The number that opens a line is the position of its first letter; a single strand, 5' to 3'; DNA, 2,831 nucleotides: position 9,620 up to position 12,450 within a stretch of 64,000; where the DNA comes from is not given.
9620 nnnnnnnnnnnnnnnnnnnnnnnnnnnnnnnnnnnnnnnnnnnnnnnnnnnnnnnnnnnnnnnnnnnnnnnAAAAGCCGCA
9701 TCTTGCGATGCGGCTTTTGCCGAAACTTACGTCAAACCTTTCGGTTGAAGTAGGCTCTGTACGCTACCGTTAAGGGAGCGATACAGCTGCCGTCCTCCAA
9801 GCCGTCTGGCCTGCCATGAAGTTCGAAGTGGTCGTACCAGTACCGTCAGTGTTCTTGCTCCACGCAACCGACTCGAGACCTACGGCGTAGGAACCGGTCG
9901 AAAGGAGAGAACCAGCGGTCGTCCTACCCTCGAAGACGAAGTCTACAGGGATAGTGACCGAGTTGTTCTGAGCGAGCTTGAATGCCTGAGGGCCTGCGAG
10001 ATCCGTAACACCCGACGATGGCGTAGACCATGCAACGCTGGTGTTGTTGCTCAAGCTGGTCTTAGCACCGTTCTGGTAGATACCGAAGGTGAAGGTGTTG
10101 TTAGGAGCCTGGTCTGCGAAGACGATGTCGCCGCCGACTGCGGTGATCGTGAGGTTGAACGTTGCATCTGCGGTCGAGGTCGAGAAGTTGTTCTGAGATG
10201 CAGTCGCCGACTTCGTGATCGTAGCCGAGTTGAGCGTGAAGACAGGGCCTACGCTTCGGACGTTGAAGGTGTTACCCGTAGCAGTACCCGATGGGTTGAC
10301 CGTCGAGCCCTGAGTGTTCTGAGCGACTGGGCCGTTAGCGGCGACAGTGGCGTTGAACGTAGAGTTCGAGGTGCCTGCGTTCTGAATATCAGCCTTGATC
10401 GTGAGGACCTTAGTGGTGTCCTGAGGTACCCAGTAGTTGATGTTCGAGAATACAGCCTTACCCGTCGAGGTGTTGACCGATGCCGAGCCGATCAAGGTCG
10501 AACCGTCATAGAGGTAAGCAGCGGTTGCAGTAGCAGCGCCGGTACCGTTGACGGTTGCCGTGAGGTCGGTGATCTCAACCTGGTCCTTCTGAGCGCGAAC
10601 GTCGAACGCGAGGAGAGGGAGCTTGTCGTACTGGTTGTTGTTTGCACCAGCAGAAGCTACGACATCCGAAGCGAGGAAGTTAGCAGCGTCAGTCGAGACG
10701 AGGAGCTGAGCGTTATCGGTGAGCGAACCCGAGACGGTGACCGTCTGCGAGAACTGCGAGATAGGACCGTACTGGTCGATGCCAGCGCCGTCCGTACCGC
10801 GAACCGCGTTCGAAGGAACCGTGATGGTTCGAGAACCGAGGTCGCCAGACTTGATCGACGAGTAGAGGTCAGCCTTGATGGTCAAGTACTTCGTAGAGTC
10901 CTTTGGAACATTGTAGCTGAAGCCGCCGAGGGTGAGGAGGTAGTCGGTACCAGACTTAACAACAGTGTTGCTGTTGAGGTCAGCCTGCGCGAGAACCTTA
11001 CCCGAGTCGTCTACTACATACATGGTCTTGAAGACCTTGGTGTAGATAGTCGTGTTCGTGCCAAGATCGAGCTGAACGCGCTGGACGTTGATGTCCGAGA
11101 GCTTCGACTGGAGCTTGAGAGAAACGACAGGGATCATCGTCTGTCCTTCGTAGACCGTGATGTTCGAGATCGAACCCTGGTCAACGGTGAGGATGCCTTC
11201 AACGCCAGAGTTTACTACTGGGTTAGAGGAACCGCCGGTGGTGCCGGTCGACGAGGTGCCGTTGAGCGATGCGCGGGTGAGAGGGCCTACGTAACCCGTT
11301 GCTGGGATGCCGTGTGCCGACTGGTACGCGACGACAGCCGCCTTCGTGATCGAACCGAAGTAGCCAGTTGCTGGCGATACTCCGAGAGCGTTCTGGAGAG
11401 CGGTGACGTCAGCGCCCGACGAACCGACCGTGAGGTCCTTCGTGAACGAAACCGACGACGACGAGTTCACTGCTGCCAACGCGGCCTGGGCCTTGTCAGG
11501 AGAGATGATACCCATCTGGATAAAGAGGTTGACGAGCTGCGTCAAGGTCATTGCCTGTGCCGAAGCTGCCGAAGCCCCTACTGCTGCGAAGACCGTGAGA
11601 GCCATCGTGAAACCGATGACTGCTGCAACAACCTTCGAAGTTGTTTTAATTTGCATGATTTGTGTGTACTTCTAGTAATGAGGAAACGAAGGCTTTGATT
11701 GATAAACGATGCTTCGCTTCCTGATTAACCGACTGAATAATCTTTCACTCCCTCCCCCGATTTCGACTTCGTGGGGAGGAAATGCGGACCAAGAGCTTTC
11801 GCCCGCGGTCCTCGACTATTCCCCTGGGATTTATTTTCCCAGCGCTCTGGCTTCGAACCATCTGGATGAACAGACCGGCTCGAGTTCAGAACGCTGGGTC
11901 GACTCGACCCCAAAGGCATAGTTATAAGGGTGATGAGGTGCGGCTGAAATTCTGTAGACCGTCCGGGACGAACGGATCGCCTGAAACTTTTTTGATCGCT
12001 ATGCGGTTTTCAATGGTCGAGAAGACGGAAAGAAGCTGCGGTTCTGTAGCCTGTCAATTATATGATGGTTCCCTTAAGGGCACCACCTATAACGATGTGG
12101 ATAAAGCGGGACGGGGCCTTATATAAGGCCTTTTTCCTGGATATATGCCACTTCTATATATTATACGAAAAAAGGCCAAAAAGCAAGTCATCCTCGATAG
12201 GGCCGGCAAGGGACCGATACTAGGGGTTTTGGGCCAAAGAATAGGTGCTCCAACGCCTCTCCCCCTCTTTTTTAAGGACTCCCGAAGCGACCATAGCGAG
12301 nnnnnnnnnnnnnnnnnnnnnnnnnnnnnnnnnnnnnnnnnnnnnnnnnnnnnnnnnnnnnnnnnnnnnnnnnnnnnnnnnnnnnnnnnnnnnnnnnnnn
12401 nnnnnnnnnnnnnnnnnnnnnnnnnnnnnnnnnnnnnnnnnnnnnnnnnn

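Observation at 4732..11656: Seven-kb block of consecutive cell-surface or secreted proteins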

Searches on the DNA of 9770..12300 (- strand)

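Call 18: search_rna_families(source=window, start=11600, end=12300, threshold=evalue, max_evalue=10, show_alignments=3)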
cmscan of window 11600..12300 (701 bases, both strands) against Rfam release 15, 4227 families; matches with E-value up to 10: 7.
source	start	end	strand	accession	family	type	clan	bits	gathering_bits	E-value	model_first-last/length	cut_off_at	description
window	12117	12187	+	RF00749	mir-208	Gene; miRNA;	-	17.7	56.4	0.42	1-77/77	no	mir-208 microRNA precursor family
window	11674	11726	+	RF01274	sR45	Gene; snRNA; snoRNA; CD-box;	-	16.5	40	0.67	1-55/55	no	Small nucleolar RNA sR45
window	11838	11898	-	RF03888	mir-3160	Gene; miRNA;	-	16.3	80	9.9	1-83/83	no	mir-3160 microRNA precursor family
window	12115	12192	-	RF02822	Srn266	Gene; sRNA;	-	16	63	7.9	1-112/112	no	Streptococcus RNA 266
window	11990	12026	-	RF01335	CRISPR-DR22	Gene; CRISPR;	-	15.9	50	1.8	1-36/36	no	CRISPR RNA direct repeat element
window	11674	11726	+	RF02227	sX8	Gene; sRNA;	-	15.5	50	2.7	26-78/82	no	Proteobacterial sRNA sX8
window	11921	12043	+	RF02175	SMAD5-AS1_3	Gene; lncRNA;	-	14.2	60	1.3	1-125/125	no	SMAD5 antisense RNA 1 conserved region 3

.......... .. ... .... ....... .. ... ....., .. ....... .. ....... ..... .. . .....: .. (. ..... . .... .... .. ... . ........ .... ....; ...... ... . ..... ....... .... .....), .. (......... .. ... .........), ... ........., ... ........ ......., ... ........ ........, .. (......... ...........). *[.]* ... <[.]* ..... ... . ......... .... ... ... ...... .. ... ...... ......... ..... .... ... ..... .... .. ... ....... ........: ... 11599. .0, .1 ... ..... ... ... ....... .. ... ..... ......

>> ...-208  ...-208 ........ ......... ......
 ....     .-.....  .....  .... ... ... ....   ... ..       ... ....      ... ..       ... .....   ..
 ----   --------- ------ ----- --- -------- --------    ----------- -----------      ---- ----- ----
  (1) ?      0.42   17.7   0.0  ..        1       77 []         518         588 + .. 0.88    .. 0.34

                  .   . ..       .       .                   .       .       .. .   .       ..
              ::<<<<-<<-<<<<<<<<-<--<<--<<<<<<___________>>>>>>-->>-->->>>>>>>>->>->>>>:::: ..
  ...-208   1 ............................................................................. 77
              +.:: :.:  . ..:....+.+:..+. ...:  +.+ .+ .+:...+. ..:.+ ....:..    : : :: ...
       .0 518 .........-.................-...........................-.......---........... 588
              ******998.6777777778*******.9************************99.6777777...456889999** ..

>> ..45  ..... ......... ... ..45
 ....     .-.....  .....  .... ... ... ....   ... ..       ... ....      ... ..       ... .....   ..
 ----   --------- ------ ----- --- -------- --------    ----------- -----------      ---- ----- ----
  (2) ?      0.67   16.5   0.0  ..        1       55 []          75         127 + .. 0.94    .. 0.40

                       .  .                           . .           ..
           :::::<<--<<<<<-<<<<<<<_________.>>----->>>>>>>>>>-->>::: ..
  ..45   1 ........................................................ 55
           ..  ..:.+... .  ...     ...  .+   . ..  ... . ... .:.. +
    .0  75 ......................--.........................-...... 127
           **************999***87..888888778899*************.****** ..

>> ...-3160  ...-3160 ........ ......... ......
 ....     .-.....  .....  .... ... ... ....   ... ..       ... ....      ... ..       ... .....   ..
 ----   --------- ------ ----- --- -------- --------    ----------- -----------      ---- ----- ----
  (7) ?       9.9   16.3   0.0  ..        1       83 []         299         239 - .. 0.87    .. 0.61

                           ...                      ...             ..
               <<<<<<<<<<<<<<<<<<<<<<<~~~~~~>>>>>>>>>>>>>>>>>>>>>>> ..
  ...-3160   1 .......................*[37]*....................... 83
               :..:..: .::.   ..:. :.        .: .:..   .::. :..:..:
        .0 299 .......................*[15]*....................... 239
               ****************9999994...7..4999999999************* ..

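Call 36: build_rna_model(alignment_id=A4, structure=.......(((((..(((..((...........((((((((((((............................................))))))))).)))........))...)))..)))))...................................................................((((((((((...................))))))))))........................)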
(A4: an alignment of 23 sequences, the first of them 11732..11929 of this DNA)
Model R1 built from alignment A4 (23 sequences, 254 columns); structure: as given.
model positions 180; base pairs 32; branch points 1; effective number of sequences 5.07; information 0.59 bits per position. Calibrated on 0.2 Mb of random sequence (short: E-values are rough).
structure used (alignment columns):
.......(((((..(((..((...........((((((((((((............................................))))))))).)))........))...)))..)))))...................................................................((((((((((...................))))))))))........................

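Call 37: search_with_rna_model(model_id=R1, sources=[window, L001, L002, L004, L006, L007, L008, L009, L010, L011, L013, L014, L015, L016, L017, L018, L019, L020, L021, L022, L023, L025, L026, L027, L028, L029, L030, L031, L032, L033, L034, L035, L036, L037, L038, L039, L040, L041, L042, L043, L045, L046, L048, L050, L051, L052, L053, L054, L055, L056, L057, L058, L059, L060, L061, L062, L063, L064, L065, L066, L067, L068, L069, L070, L071, L072, L073, L074, L075, L076, L077, L078, L079, L080, L081, L082, L083, L084], max_evalue=1, make_alignment=true)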
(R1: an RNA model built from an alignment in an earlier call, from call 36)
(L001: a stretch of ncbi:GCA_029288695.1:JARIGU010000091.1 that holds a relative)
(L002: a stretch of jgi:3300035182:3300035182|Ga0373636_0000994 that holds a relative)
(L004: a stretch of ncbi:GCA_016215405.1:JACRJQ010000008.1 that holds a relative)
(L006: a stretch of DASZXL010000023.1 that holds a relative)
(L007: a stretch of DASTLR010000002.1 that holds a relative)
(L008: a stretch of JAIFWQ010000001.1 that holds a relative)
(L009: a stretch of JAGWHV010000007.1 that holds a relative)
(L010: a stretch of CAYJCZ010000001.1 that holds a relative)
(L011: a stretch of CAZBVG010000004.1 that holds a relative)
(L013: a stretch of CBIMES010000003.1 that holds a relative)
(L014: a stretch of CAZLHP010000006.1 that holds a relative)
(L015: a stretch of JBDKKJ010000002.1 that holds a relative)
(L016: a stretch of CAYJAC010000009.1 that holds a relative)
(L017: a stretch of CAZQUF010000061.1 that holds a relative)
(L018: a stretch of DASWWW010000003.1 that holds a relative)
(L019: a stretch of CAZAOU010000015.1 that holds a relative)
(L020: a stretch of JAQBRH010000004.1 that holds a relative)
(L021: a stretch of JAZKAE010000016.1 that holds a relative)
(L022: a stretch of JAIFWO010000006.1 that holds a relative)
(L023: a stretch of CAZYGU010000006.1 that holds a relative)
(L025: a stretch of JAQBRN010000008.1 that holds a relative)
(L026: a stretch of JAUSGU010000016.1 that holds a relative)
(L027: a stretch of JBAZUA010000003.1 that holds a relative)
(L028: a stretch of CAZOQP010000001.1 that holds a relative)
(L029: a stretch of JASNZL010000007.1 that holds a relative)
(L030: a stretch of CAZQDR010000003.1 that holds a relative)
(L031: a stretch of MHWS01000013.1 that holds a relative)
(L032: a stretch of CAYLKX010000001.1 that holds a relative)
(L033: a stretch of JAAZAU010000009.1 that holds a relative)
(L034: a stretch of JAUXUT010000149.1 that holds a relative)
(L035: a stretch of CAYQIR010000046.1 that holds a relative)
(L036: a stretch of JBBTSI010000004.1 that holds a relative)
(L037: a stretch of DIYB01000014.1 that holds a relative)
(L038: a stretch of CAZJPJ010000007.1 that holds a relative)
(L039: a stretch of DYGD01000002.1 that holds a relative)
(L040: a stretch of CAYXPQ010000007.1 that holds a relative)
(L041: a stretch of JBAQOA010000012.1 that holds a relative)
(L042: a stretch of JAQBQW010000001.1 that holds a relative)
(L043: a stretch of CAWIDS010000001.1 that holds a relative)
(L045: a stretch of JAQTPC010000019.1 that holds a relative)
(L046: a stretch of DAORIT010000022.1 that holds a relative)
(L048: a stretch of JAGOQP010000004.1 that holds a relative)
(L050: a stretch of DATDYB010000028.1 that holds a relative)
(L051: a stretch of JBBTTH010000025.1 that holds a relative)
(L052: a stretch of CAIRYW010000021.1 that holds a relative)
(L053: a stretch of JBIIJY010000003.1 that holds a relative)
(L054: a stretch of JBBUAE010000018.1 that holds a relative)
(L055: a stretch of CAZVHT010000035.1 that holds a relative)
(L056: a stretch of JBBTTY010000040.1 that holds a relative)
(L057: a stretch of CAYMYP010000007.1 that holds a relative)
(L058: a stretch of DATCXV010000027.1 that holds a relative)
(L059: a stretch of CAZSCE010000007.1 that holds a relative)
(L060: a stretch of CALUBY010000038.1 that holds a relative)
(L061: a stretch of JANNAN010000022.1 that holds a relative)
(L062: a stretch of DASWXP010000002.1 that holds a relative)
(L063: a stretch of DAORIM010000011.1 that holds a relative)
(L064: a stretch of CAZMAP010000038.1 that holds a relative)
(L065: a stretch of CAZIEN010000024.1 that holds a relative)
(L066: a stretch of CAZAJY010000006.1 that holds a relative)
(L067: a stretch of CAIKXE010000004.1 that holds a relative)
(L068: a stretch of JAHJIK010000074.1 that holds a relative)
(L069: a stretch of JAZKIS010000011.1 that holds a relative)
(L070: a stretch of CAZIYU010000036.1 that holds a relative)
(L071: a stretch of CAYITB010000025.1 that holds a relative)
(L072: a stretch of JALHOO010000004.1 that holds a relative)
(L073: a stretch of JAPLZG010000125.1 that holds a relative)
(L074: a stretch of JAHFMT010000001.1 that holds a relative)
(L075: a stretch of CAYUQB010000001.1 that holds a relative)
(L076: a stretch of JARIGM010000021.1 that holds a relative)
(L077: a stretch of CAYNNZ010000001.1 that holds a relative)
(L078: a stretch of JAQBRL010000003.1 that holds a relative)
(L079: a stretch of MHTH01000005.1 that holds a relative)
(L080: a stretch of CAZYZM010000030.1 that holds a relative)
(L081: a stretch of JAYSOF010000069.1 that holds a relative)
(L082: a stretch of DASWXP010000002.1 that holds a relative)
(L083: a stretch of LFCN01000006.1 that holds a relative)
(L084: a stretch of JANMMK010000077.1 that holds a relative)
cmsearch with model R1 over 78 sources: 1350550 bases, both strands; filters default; matches with E-value up to 1: 42.
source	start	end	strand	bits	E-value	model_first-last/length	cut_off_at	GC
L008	9722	9919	+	163.7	1.5e-43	1-180/180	no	0.55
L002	4165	4358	+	155.6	3e-41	1-180/180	no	0.47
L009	9757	9924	+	149.8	1.4e-39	1-180/180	no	0.54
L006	3711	3909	+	146.6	1.1e-38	1-180/180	no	0.52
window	11732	11929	-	140.6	5.6e-37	1-180/180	no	0.54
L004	9731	9919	+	138.1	2.9e-36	1-180/180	no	0.58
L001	9766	9919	+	135.1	2.1e-35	1-180/180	no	0.56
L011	9735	9924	+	132.3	1.3e-34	1-180/180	no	0.41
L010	9735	9925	+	129.4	9e-34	1-180/180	no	0.43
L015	9737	9916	+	128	2.2e-33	1-180/180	no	0.46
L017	3187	3345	+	127.6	2.8e-33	1-180/180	no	0.52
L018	9652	9829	+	127.2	3.7e-33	1-180/180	no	0.51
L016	9739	9916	+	122.4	8.5e-32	1-180/180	no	0.45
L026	6003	6148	+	121.9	1.2e-31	1-180/180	no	0.42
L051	9758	9903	+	117.1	2.7e-30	1-180/180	no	0.46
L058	9744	9922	+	107.3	1.7e-27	1-180/180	no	0.51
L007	1702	1858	+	105.1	7e-27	1-180/180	no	0.55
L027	9727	9912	+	104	1.5e-26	1-180/180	no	0.54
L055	9792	9962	+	103.5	2e-26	1-180/180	no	0.43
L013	9737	9916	+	95.4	4.1e-24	1-180/180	no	0.58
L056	9791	9969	+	84.6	4.7e-21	1-180/180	no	0.39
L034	9738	9920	+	83.9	7.4e-21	1-180/180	no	0.49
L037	9735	9913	+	82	2.6e-20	1-180/180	no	0.53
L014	9714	9899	+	50.3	2.7e-11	1-180/180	no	0.43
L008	9660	9821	-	38.1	8e-08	1-180/180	no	0.51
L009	9634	9860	-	36.5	2.3e-07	1-180/180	no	0.48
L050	9736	9851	+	33.8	1.3e-06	1-180/180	no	0.41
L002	4093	4266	-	32.9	2.4e-06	1-180/180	no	0.48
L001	9705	9868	-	32.1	4e-06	1-180/180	no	0.55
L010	9683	9841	-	31.3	7.1e-06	1-180/180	no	0.41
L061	9857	9942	+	31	8.4e-06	1-180/180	no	0.28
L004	9675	9830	-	29.4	2.4e-05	1-180/180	no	0.58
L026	6034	6074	-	27.4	8.8e-05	31-75/180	no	0.44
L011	9684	9845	-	27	0.00011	1-180/180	no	0.4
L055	9799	9910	-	27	0.00011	8-97/180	no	0.41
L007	1709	1806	-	26.5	0.00016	8-97/180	no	0.58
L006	3688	3833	-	19.9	0.012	1-180/180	no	0.51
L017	3142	3290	-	19.6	0.015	8-173/180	no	0.52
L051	9690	9857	-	18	0.042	1-180/180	no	0.38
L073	1933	2103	+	17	0.083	1-180/180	no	0.3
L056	9821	9885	-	14.3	0.48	31-75/180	no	0.37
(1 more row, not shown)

Alignment A5: 42 matches aligned to the model, 340 columns, each read 5' to 3' on its own strand. Consensus structure (alignment columns), stored with it:
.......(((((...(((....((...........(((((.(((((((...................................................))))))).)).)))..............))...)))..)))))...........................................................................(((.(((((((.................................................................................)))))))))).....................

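Call 38: search_with_rna_model(model_id=R1, sources=[window, L001, L002, L004, L006, L007, L008, L009, L010, L011, L013, L014, L015, L016, L017, L018, L026, L027, L034, L037, L051, L055, L056, L058], max_evalue=1e-10, make_alignment=true)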
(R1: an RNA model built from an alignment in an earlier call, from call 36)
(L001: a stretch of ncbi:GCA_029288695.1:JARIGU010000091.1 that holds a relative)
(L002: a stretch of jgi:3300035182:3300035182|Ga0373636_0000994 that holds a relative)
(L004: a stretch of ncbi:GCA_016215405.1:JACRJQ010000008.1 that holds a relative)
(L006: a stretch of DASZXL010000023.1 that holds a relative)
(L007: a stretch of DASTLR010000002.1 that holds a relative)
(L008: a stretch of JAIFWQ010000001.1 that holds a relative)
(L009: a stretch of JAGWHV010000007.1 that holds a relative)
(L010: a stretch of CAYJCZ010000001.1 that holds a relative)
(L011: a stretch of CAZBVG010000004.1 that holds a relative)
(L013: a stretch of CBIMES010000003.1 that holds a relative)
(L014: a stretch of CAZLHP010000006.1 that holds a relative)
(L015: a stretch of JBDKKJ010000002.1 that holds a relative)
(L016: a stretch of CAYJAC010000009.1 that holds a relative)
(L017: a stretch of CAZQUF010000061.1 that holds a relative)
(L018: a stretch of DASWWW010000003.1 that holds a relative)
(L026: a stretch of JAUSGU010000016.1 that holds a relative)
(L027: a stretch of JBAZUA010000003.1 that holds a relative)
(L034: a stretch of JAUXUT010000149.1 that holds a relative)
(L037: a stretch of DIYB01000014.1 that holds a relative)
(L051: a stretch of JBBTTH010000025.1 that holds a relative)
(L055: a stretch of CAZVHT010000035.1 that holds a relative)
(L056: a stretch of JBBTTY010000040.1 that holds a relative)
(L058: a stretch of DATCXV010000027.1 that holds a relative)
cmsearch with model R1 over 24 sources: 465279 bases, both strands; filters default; matches with E-value up to 1e-10: 24.
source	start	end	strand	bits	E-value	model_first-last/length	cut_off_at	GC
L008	9722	9919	+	163.7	5.2e-44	1-180/180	no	0.55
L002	4165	4358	+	155.6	1e-41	1-180/180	no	0.47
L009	9757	9924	+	149.8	4.7e-40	1-180/180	no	0.54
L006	3711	3909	+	146.6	3.8e-39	1-180/180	no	0.52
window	11732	11929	-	140.6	1.9e-37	1-180/180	no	0.54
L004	9731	9919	+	138.1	9.8e-37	1-180/180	no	0.58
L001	9766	9919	+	135.1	7.1e-36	1-180/180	no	0.56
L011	9735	9924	+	132.3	4.5e-35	1-180/180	no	0.41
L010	9735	9925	+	129.4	3.1e-34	1-180/180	no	0.43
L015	9737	9916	+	128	7.5e-34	1-180/180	no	0.46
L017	3187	3345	+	127.6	9.5e-34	1-180/180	no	0.52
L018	9652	9829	+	127.2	1.3e-33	1-180/180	no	0.51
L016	9739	9916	+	122.4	2.9e-32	1-180/180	no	0.45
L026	6003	6148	+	121.9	4.1e-32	1-180/180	no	0.42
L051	9758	9903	+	117.1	9.2e-31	1-180/180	no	0.46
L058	9744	9922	+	107.3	5.7e-28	1-180/180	no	0.51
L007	1702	1858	+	105.1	2.4e-27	1-180/180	no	0.55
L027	9727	9912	+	104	5.2e-27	1-180/180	no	0.54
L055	9792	9962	+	103.5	6.9e-27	1-180/180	no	0.43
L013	9737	9916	+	95.4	1.4e-24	1-180/180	no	0.58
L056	9791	9969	+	84.6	1.6e-21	1-180/180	no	0.39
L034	9738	9920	+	83.9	2.6e-21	1-180/180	no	0.49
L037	9735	9913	+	82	8.9e-21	1-180/180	no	0.53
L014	9714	9899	+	50.3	9.2e-12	1-180/180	no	0.43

Alignment A6: 24 matches aligned to the model, 279 columns, each read 5' to 3' on its own strand. Consensus structure (alignment columns), stored with it:
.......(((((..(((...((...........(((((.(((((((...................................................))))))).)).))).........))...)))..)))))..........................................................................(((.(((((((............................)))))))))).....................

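Call 74: search_with_rna_model(model_id=R1, sources=[L085, L086, L087, L088, L089, L090, L091, L092, L093, L094, L095, L096, L097], max_evalue=1)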
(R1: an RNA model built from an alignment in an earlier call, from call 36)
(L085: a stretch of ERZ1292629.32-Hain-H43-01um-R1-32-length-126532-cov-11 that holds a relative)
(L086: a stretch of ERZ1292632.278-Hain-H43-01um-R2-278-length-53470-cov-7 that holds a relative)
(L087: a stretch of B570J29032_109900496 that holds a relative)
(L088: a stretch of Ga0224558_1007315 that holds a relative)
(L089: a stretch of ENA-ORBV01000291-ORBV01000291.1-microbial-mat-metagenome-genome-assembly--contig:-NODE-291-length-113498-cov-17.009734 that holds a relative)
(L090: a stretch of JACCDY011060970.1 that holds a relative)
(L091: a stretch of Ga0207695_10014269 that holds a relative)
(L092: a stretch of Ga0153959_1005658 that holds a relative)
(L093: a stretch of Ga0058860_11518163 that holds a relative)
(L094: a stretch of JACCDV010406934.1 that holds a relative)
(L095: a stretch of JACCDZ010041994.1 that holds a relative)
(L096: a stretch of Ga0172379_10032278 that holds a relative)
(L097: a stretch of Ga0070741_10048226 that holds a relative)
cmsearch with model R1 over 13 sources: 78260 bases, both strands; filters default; matches with E-value up to 1: 11.
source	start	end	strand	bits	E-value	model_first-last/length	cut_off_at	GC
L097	3011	3195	-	141.3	2e-38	1-180/180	no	0.5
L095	65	244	-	124.3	1.4e-33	1-180/180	no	0.47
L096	4521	4680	+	118.5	6.2e-32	1-180/180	no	0.37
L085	2308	2453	-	117.1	1.5e-31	1-180/180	no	0.46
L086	5162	5307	+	117.1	1.5e-31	1-180/180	no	0.46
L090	2447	2628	-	106.8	1.3e-28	1-180/180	no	0.45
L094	872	1053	-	104.3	7e-28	1-180/180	no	0.45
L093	1988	2166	-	101.6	4e-27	1-180/180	no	0.54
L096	4550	4607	-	24.7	3e-05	31-75/180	no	0.38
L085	2354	2521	+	18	0.0024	1-180/180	no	0.38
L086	5094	5261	-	18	0.0024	1-180/180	no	0.38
